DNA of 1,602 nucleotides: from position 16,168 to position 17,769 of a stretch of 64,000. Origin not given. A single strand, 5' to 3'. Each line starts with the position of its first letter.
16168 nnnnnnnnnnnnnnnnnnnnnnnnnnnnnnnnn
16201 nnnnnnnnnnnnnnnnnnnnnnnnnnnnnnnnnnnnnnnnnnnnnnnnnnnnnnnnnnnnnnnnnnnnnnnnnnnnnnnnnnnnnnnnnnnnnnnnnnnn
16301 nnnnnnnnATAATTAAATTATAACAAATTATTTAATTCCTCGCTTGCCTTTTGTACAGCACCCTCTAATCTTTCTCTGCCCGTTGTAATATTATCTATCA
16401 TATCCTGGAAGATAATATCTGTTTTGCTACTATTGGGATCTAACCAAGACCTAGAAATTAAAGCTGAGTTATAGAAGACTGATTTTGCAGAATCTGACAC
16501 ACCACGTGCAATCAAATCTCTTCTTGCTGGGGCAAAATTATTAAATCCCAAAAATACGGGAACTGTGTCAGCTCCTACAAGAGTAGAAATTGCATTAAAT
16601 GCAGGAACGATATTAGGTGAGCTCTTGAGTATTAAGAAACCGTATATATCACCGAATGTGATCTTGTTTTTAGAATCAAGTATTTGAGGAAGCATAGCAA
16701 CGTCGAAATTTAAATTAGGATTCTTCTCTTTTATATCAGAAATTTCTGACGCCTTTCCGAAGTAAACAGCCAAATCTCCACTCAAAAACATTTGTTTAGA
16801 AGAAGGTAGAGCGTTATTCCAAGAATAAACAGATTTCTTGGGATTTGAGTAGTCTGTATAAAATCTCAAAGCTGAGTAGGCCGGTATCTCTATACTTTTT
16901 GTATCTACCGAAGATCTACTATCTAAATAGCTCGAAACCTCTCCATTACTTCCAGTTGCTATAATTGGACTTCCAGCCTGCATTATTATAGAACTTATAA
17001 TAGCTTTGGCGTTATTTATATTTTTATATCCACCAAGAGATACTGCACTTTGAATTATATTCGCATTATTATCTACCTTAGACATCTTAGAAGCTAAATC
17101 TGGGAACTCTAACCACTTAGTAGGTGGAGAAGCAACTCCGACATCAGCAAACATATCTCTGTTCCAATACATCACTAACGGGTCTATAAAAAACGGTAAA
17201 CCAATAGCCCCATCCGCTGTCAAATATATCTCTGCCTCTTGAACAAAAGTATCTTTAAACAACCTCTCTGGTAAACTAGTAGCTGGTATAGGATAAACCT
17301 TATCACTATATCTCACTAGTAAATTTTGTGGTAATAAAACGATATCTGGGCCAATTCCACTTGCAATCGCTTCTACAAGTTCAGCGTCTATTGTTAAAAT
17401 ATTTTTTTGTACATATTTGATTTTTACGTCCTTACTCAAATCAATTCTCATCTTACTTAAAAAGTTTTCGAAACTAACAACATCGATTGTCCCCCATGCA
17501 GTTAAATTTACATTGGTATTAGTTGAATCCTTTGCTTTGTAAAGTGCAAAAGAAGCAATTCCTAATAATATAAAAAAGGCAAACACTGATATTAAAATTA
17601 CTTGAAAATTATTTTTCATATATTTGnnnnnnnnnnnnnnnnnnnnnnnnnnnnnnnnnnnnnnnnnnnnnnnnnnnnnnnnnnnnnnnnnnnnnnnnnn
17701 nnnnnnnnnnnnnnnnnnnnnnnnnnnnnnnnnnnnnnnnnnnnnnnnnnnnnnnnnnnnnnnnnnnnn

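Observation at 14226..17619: Tandem array of five VirB2/TrbC-like pilin-like paralogs with a 54-nt identical segment, plus an adjacent anchored SBP-like protein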

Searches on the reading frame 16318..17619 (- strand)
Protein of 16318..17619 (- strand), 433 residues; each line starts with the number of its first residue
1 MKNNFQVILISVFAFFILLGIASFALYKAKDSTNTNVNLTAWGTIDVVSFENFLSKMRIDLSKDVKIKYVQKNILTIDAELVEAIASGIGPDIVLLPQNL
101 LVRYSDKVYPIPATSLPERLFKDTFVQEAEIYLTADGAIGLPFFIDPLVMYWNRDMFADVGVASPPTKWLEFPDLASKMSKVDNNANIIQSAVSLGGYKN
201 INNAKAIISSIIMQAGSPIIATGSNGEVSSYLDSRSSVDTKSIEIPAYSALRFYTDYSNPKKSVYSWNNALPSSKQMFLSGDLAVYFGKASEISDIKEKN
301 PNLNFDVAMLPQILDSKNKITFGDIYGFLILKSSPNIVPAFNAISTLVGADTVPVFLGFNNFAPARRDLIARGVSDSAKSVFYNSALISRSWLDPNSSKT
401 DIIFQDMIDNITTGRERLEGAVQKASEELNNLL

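Call 3: search_protein_families(library=pfam, proteins=[window:16318-17619:-], max_evalue=1)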
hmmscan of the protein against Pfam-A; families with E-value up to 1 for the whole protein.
window:16318-17619:- (433 aa): 2 families
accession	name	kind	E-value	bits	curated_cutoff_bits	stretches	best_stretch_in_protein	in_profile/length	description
PF01547.30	SBP_bac_1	-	7e-15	56.2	26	1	64-341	23-294/307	Bacterial extracellular solute-binding protein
PF13416.11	SBP_bac_8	-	2.9e-13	50.7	27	1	63-337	10-232/279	Bacterial extracellular solute-binding protein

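Call 4: search_protein_families(library=ncbifam, proteins=[window:16318-17619:-], max_evalue=1)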
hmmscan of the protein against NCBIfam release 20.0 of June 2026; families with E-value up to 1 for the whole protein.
window:16318-17619:- (433 aa): 3 families
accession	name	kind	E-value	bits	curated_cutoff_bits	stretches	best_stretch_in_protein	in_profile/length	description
NF008211.0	PRK10974.1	equivalog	0.0028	16.3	411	1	139-317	139-299/439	sn-glycerol-3-phosphate ABC transporter substrate-binding protein UgpB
NF033158.1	Myrrcad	domain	0.037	13.6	33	1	3-27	3-27/36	MyrrCad domain-containing protein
TIGR03850.1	bind_CPR_0540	equivalog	0.066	11.8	299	1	136-181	148-193/437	carbohydrate ABC transporter substrate-binding protein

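Call 23: find_homologous_proteins(query=window:16318-17619:-)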
Query window:16318-17619:- (433 aa): 2486 proteins with E <= 0.001 among 8000 candidates; the best 120 are listed.
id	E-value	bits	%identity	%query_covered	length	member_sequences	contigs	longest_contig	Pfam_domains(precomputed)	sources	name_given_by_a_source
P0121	9.8e-278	939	100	100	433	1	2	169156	PF13416.12,PF01547.31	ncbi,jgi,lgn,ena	ncbi:MAG: extracellular solute-binding protein [Candidatus Paceibacterota bacterium]|jgi:ABC-type gl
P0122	6.2e-223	758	78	100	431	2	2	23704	PF13416.12,PF01547.31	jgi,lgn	jgi:multiple sugar transport system substrate-binding protein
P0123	3.7e-218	742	76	100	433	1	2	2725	PF13416.12,PF01547.31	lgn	-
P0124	7.2e-215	732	74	100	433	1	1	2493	PF13416.12,PF01547.31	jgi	jgi:ABC-type glycerol-3-phosphate transport system substrate-binding protein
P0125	2.7e-213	726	74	100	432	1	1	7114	PF13416.12,PF01547.31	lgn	-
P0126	1.5e-209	714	73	100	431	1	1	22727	PF13416.12,PF01547.31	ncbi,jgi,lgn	-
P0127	4.4e-204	696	71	100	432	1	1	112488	PF13416.12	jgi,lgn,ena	-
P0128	1.6e-194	665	67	100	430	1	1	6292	PF13416.12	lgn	-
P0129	7.0e-194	663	72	92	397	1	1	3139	PF13416.12,PF01547.31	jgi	jgi:ABC-type glycerol-3-phosphate transport system substrate-binding protein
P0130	2.4e-173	595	61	100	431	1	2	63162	PF13416.12,PF01547.31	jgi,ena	-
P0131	4.5e-170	584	61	100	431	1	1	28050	PF13416.12,PF01547.31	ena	-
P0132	1.0e-166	573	59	100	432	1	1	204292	PF13416.12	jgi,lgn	jgi:multiple sugar transport system substrate-binding protein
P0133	2.7e-163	562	58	100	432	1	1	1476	PF13416.12,PF01547.31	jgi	jgi:multiple sugar transport system substrate-binding protein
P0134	7.1e-163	560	59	100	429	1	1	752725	PF13416.12,PF01547.31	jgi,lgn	jgi:multiple sugar transport system substrate-binding protein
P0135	9.0e-163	560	61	100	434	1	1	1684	PF13416.12,PF01547.31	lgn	-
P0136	4.0e-162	558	61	99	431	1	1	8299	PF13416.12,PF01547.31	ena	-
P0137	5.5e-162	557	59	100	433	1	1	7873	PF13416.12,PF01547.31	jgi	jgi:ABC-type glycerol-3-phosphate transport system substrate-binding protein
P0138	1.5e-161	556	58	99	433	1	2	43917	PF13416.12,PF01547.31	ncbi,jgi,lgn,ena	ncbi:MAG: ABC transporter substrate-binding protein [Candidatus Paceibacterota bacterium]|jgi:ABC-ty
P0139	3.2e-161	555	59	100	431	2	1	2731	PF13416.12,PF01547.31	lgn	-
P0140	5.4e-160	551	58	100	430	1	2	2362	PF13416.12,PF01547.31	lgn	-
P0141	1.7e-159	549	59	100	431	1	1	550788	PF13416.12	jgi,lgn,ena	-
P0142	3.7e-159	548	58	100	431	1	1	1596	PF13416.12,PF01547.31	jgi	-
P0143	6.5e-159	547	57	100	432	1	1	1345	PF13416.12,PF01547.31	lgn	-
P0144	2.1e-158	546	58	100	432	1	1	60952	PF13416.12,PF01547.31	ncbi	-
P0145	2.3e-158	546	58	100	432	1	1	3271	PF13416.12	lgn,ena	-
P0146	2.4e-158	545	57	100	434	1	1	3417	PF13416.12,PF01547.31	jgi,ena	jgi:ABC-type glycerol-3-phosphate transport system substrate-binding protein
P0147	3.8e-158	545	58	100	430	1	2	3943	PF13416.12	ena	-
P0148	5.1e-158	544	59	100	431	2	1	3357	PF13416.12,PF01547.31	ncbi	-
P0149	5.1e-158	544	58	100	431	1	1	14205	PF13416.12,PF01547.31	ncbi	ncbi:MAG: extracellular solute-binding protein [bacterium]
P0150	5.9e-158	544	59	100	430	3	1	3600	PF13416.12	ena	-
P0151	5.9e-158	544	58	100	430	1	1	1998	PF13416.12,PF01547.31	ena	-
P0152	1.7e-157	543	73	77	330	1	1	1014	PF13416.12,PF01547.31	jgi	jgi:ABC-type glycerol-3-phosphate transport system substrate-binding protein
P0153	1.9e-157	543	59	100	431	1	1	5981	PF13416.12,PF01547.31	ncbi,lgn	-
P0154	2.2e-157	542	59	98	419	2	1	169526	PF13416.12,PF01547.31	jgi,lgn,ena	-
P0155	4.3e-157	541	57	100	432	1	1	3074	PF13416.12,PF01547.31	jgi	-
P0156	7.0e-157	541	57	100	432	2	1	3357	PF13416.12,PF01547.31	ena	-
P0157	8.7e-157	540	58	100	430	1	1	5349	PF13416.12,PF01547.31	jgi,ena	-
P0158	2.3e-156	539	57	100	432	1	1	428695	PF13416.12,PF01547.31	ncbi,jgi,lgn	ncbi:MAG: extracellular solute-binding protein [Candidatus Paceibacterota bacterium]|jgi:ABC-type gl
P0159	2.6e-156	539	57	100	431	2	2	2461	PF13416.12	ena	-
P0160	3.0e-156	539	56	100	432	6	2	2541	PF13416.12,PF01547.31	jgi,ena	-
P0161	4.3e-156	538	58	100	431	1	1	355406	PF13416.12,PF01547.31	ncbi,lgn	-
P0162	5.2e-156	538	58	100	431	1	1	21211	PF13416.12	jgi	jgi:ABC-type glycerol-3-phosphate transport system substrate-binding protein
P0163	1.4e-155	536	57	100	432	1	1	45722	PF13416.12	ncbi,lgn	-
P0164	1.7e-155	536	56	100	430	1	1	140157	PF13416.12,PF01547.31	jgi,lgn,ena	-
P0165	3.1e-155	535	56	100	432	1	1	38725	PF01547.31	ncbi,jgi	jgi:multiple sugar transport system substrate-binding protein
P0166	4.1e-155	535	58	100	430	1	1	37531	PF13416.12,PF01547.31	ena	-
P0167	2.5e-154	532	54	100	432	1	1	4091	PF13416.12,PF01547.31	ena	-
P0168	6.2e-154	531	58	100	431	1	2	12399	PF13416.12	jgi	-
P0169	1.1e-153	530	57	100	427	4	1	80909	PF13416.12,PF01547.31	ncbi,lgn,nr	ncbi:MAG: extracellular solute-binding protein [Candidatus Pacebacteria bacterium]|nr:extracellular 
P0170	2.2e-153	529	57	100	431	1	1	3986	PF13416.12,PF01547.31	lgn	-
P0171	2.2e-153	529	57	100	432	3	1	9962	PF13416.12,PF01547.31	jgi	jgi:ABC-type glycerol-3-phosphate transport system substrate-binding protein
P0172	7.1e-153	527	56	100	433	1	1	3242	PF13416.12,PF01547.31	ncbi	-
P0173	7.3e-153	527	56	100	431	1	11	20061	PF13416.12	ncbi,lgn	-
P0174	1.5e-151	523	56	100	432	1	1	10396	PF13416.12,PF01547.31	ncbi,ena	-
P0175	1.8e-151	523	57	100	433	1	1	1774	PF13416.12,PF01547.31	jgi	jgi:ABC-type glycerol-3-phosphate transport system substrate-binding protein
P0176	2.4e-151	522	56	100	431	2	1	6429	PF13416.12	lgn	-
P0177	3.0e-151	522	56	100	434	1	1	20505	PF13416.12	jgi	jgi:ABC-type glycerol-3-phosphate transport system substrate-binding protein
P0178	3.5e-151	522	58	100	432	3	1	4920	PF13416.12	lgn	-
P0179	5.7e-151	521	57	100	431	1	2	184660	PF13416.12,PF01547.31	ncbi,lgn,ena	-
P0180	9.4e-151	520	57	98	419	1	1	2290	PF13416.12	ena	-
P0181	9.5e-151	520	56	100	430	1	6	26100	PF13416.12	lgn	-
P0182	1.5e-150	520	56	100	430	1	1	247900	PF13416.12,PF01547.31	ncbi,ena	-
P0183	2.2e-150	519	57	100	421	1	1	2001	PF13416.12,PF01547.31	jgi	jgi:ABC-type glycerol-3-phosphate transport system substrate-binding protein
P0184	4.2e-150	518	56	100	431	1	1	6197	PF13416.12,PF01547.31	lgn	-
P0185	4.4e-150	518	56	100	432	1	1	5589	PF13416.12,PF01547.31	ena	-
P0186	7.0e-150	518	56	100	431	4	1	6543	PF13416.12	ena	-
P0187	1.4e-149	517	55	100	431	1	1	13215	PF13416.12,PF01547.31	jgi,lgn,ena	-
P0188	3.7e-149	515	55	100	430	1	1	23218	PF13416.12,PF01547.31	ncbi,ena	-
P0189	6.3e-149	514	55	97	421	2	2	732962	PF13416.12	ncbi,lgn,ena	-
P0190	1.5e-148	513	54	100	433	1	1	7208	PF13416.12,PF01547.31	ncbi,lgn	-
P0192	1.2e-146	507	53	100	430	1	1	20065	PF13416.12,PF01547.31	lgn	-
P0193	3.2e-146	506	54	100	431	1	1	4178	PF13416.12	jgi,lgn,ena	-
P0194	6.0e-146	505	55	100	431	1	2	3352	PF13416.12,PF01547.31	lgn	-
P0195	9.5e-146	504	55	100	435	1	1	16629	PF13416.12,PF01547.31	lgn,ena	-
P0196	1.1e-145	504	53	96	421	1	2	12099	PF13416.12,PF01547.31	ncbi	ncbi:MAG: extracellular solute-binding protein [bacterium]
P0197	2.0e-145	503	55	100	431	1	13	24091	PF13416.12,PF01547.31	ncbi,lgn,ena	-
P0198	2.2e-145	503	53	100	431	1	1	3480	PF13416.12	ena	-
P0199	3.2e-145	502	53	100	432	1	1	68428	PF13416.12,PF01547.31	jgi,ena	-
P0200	3.4e-145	502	53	99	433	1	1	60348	PF13416.12,PF01547.31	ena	-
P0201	4.5e-145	502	54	100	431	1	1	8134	PF13416.12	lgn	-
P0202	7.5e-145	501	55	94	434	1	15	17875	PF13416.12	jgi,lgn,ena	-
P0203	8.8e-145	501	54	100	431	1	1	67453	PF13416.12,PF01547.31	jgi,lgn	jgi:ABC-type glycerol-3-phosphate transport system substrate-binding protein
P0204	1.6e-144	500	52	100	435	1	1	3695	PF13416.12,PF01547.31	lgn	-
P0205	1.9e-144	500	53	100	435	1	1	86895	PF01547.31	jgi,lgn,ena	-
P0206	2.2e-144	500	54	100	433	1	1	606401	PF13416.12,PF01547.31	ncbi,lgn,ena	-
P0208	1.3e-143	497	53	100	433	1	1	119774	PF13416.12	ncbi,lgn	-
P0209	1.4e-143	497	52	100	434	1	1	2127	PF13416.12,PF01547.31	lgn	-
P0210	1.5e-143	497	55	97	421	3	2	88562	PF13416.12,PF01547.31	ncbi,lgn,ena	-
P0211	3.9e-143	495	53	100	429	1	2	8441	PF13416.12,PF01547.31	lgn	-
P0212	1.4e-142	494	52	100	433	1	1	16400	PF01547.31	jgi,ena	-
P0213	1.6e-142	493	51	99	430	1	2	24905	PF13416.12,PF01547.31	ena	-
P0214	4.5e-141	489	52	99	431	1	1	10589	PF13416.12,PF01547.31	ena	-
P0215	5.0e-141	488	53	100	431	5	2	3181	PF13416.12,PF01547.31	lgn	-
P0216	1.8e-140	487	54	100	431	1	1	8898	PF13416.12,PF01547.31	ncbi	-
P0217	2.0e-140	487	53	100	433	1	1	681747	PF13416.12,PF01547.31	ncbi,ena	-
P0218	3.6e-140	486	53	100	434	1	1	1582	PF13416.12,PF01547.31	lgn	-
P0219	1.0e-139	484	52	100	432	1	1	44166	PF13416.12,PF01547.31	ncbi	-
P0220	4.9e-139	482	52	99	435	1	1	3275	PF01547.31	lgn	-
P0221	9.9e-139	481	54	100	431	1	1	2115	PF13416.12,PF01547.31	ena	-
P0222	2.4e-138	480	52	96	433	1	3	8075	PF13416.12,PF01547.31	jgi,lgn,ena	-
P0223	8.6e-138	478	53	98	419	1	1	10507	PF13416.12,PF01547.31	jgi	jgi:ABC-type glycerol-3-phosphate transport system substrate-binding protein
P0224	2.0e-136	473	51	100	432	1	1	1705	PF13416.12,PF01547.31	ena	-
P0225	1.5e-134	467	49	100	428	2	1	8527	PF13416.12,PF01547.31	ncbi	-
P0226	1.1e-132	461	49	99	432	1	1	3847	PF13416.12,PF01547.31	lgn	-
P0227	1.9e-132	460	49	100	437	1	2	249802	PF13416.12,PF01547.31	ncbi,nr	ncbi:MAG: extracellular solute-binding protein [Patescibacteria group bacterium]|nr:extracellular so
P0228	4.8e-129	449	47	100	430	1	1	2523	PF13416.12,PF01547.31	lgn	-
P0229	2.0e-128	447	48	100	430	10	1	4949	PF13416.12,PF01547.31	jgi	-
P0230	2.7e-128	447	50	98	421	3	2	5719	PF13416.12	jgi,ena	-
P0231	3.2e-128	446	49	99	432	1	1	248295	PF13416.12,PF01547.31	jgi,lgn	jgi:ABC-type glycerol-3-phosphate transport system substrate-binding protein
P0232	7.1e-128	445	48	100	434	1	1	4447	PF13416.12,PF01547.31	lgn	-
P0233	5.1e-127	442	49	97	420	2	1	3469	PF13416.12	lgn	-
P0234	1.2e-126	441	49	98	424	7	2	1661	PF13416.12,PF01547.31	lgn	-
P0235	1.4e-126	441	47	100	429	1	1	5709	PF13416.12,PF01547.31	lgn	-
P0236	1.8e-126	441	48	99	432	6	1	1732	PF13416.12,PF01547.31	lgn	-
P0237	1.8e-126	441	47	100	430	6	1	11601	PF13416.12,PF01547.31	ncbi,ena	ncbi:MAG: extracellular solute-binding protein [Patescibacteria group bacterium]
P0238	3.8e-126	439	49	100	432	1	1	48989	PF13416.12,PF01547.31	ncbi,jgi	jgi:ABC-type glycerol-3-phosphate transport system substrate-binding protein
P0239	8.4e-126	438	49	100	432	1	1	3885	PF13416.12,PF01547.31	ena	-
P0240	8.8e-126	438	49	100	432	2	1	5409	PF13416.12,PF01547.31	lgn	-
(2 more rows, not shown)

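Call 25: find_related_loci(query=A2, collection=genome_contigs, flank=10000)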
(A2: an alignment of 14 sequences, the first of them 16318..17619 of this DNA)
Query A2 (433 aa) in genome_contigs; peptide patterns used: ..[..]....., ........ (x = any residue, [..] = any of these).
599 stretches matched a pattern (row limit reached: there are more); 581 encode a relative of the query (tblastn E <= 1e-3); the best 80 are kept; 80 distinct loci.
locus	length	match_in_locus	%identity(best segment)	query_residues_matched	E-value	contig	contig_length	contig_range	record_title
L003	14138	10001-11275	58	5-433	2e-168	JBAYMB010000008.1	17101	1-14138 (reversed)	MAG: Candidatus Paceibacterota bacterium isolate SO_2016_LW1_29 scaffold03323_LW64-88_2016, whole genome shotgun sequenc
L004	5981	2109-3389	59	2-433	3e-168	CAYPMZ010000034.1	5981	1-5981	MAG TPA_asm: uncultured Candidatus Saccharibacteria bacterium isolate SRP193066_co2_69 genome assembly, contig: NODE_685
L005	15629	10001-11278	57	3-433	6e-165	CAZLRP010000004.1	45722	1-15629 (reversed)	MAG TPA_asm: uncultured Candidatus Saccharibacteria bacterium isolate binchicken_co220_141 genome assembly, contig: NODE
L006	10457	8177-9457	57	1-433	4e-161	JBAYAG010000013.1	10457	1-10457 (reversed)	MAG: Candidatus Paceibacterota bacterium isolate SO_2016_CLC_T1_64 scaffold07057_PH3_Jul14_2016, whole genome shotgun se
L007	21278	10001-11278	55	3-433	2e-160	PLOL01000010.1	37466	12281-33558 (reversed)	MAG: Patescibacteria group bacterium isolate bog_1341 73.20120700_S3X.70_contig_13996, whole genome shotgun sequence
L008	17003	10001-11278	56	2-433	4e-160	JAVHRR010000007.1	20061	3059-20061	MAG: Candidatus Paceibacterota bacterium isolate WB02no4_35_12 NODE_1421_length_20061_cov_7.361392, whole genome shotgun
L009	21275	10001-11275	56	3-433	5e-159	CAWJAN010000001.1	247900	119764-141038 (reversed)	MAG: uncultured bacterium isolate MFD06435.bin.1.80 genome assembly, contig: contig_112192, whole genome shotgun sequenc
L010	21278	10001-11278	57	2-433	2e-158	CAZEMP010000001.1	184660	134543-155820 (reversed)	MAG TPA_asm: uncultured Candidatus Saccharibacteria bacterium isolate SRP178908_co1_101 genome assembly, contig: NODE_23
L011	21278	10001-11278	54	3-433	2e-158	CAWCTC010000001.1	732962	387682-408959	MAG: uncultured bacterium isolate MFD01476.bin.2.188 genome assembly, contig: contig_65275, whole genome shotgun sequenc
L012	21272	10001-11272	55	3-433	3e-156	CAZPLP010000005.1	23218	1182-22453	MAG TPA_asm: uncultured Candidatus Saccharibacteria bacterium isolate SRP284006_co1_182 genome assembly, contig: NODE_34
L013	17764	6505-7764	56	5-428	1e-154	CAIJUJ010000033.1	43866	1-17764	uncultured bacterium isolate AM-lipid-01-D8_bin-1660 genome assembly, contig: bin-1660:33/35, whole genome shotgun seque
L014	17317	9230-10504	53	5-432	3e-153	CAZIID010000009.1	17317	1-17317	MAG TPA_asm: uncultured Candidatus Saccharibacteria bacterium isolate SRP272421_co4_124 genome assembly, contig: NODE_84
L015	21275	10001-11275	55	5-433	3e-153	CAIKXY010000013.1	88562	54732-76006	uncultured bacterium isolate E14_bin-0799 genome assembly, contig: bin-0799:13/15, whole genome shotgun sequence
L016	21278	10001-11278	52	4-433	5e-152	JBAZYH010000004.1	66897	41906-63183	MAG: Candidatus Paceibacterota bacterium isolate SO_2017_GW1_76 NODE_2375_length_66897_cov_1.968938_OW334_2017, whole ge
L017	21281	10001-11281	53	2-433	9e-152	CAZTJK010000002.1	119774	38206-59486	MAG TPA_asm: uncultured Candidatus Saccharibacteria bacterium isolate binchicken_co185_277 genome assembly, contig: NODE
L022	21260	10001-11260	50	3-433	5e-133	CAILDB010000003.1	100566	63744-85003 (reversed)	uncultured bacterium isolate MJ130729B_bin-744 genome assembly, contig: bin-744:03/29, whole genome shotgun sequence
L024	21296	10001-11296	47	1-433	3e-130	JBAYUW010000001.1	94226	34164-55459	MAG: Candidatus Paceibacterota bacterium isolate SO_2016_LW3_45 scaffold00344_LW162_2016, whole genome shotgun sequence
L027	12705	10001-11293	46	1-433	4e-122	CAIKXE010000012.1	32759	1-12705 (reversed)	uncultured bacterium isolate Loclat_bin-10281 genome assembly, contig: bin-10281:12/13, whole genome shotgun sequence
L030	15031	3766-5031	47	1-433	4e-121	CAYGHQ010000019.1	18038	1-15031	MAG TPA_asm: uncultured Candidatus Saccharibacteria bacterium isolate ERP113451_co1_204 genome assembly, contig: NODE_36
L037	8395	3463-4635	47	38-433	1e-119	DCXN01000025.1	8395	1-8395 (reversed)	MAG TPA_asm: Patescibacteria group bacterium UBA2135 UBA2135_contig_46157, whole genome shotgun sequence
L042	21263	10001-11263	45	5-430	5e-119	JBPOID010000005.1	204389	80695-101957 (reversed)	MAG: Candidatus Tayloriibacteriota bacterium isolate MAG_71 c_000000444523, whole genome shotgun sequence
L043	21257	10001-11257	45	3-426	4e-119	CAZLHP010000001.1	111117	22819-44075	MAG TPA_asm: uncultured Candidatus Saccharibacteria bacterium isolate SRP286056_co1_109 genome assembly, contig: NODE_12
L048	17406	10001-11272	43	3-433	3e-118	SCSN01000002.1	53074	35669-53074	MAG: Patescibacteria group bacterium isolate FW215_bin.14 FW215_bin.14-22965, whole genome shotgun sequence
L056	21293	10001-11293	43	3-433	4e-117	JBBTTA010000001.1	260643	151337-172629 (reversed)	MAG: Patescibacteria group bacterium isolate H41-bin009_1 H41_bin009_1_000000000001, whole genome shotgun sequence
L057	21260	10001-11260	42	5-429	5e-117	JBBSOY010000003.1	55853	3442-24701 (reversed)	MAG: Candidatus Paceibacteria bacterium isolate LS6_sbin.42 LS6_sbin.42_K_977240_L_55853_cov_9.0135, whole genome shotgu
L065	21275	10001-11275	42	3-432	3e-116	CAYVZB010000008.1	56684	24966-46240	MAG TPA_asm: uncultured Candidatus Saccharibacteria bacterium isolate SRP135725_co1_493 genome assembly, contig: NODE_42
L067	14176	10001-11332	43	1-433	4e-116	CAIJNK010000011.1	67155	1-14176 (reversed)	uncultured bacterium isolate AlinenLipids_bin-6017 genome assembly, contig: bin-6017:11/22, whole genome shotgun sequenc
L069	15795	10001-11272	43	5-433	6e-116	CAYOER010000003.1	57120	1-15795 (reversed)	MAG TPA_asm: uncultured Candidatus Saccharibacteria bacterium isolate SRP062349_co2_94 genome assembly, contig: NODE_325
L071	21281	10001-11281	44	3-433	2e-115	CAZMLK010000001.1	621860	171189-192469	MAG TPA_asm: uncultured Candidatus Saccharibacteria bacterium isolate SRP342105_co1_72 genome assembly, contig: NODE_4_l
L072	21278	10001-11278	43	5-433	5e-115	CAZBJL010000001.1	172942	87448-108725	MAG TPA_asm: uncultured Candidatus Saccharibacteria bacterium isolate SRP278252_co2_184 genome assembly, contig: NODE_95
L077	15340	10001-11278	42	3-433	2e-114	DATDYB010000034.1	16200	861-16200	MAG TPA_asm: Candidatus Paceibacterota bacterium isolate SMAG_U8154 k141_2295942, whole genome shotgun sequence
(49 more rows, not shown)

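Call 43: search_solved_structures(query=A2, max_evalue=0.001)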
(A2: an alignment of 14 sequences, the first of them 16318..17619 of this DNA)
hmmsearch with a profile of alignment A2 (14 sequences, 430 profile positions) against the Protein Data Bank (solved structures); distinct sequences matched with E-value up to 0.001: 452 (the best 60 are shown).
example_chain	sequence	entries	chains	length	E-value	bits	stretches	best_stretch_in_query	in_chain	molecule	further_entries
4r9f_A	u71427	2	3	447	3.3e-14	55.6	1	13-363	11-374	MBP1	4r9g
4qrz_A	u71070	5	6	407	1.6e-13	53.4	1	38-186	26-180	ABC-TYPE SUGAR TRANSPORTER | ABC transporter, substrate binding protein (Sugar)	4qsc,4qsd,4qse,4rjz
8jbg_B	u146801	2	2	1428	2.1e-12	49.7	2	37-184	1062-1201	Neuromedin-K receptor (NK3R-pFastbac1) | NK3R-pFastbac1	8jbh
5ci5_A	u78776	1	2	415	4.1e-12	48.8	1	235-430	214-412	Extracellular solute-binding protein family 1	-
9vus_A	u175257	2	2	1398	5.4e-12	48.3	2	55-184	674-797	Soluble cytochrome b562,2-oxoglutarate receptor 1,Soluble cytochrome b562,2-oxoglutarate r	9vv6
5ysb_A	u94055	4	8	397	5.9e-11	44.9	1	34-184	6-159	Lin1841 protein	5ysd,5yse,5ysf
1eu8_A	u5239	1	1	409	1.9e-10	43.3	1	68-188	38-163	TREHALOSE/MALTOSE BINDING PROTEIN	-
9p0x_T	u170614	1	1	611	1.2e-09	40.7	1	5-184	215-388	Tissue factor,Maltose/maltodextrin-binding periplasmic protein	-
5u2p_A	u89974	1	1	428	2e-08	36.6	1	274-369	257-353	Sugar ABC transporter substrate-binding protein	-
6dts_A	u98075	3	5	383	3.2e-08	35.9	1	296-427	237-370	maltose-binding protein MalE2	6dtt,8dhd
2fnc_A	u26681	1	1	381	8.8e-08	34.5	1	296-427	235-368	maltose ABC transporter, periplasmic maltose-binding protein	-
2xd2_A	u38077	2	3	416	2.1e-07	33.2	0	296-426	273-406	MALTOSE/MALTODEXTRIN-BINDING PROTEIN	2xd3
6h0h_A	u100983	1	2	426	4.1e-07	32.3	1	35-191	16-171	Probable solute binding protein of ABC transporter system for sugars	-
6q5g_A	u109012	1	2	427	4.1e-07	32.3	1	35-191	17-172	Sugar ABC transporter substrate-binding protein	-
8art_A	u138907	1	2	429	5.1e-07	32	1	30-179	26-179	Putative secreted maltose-binding protein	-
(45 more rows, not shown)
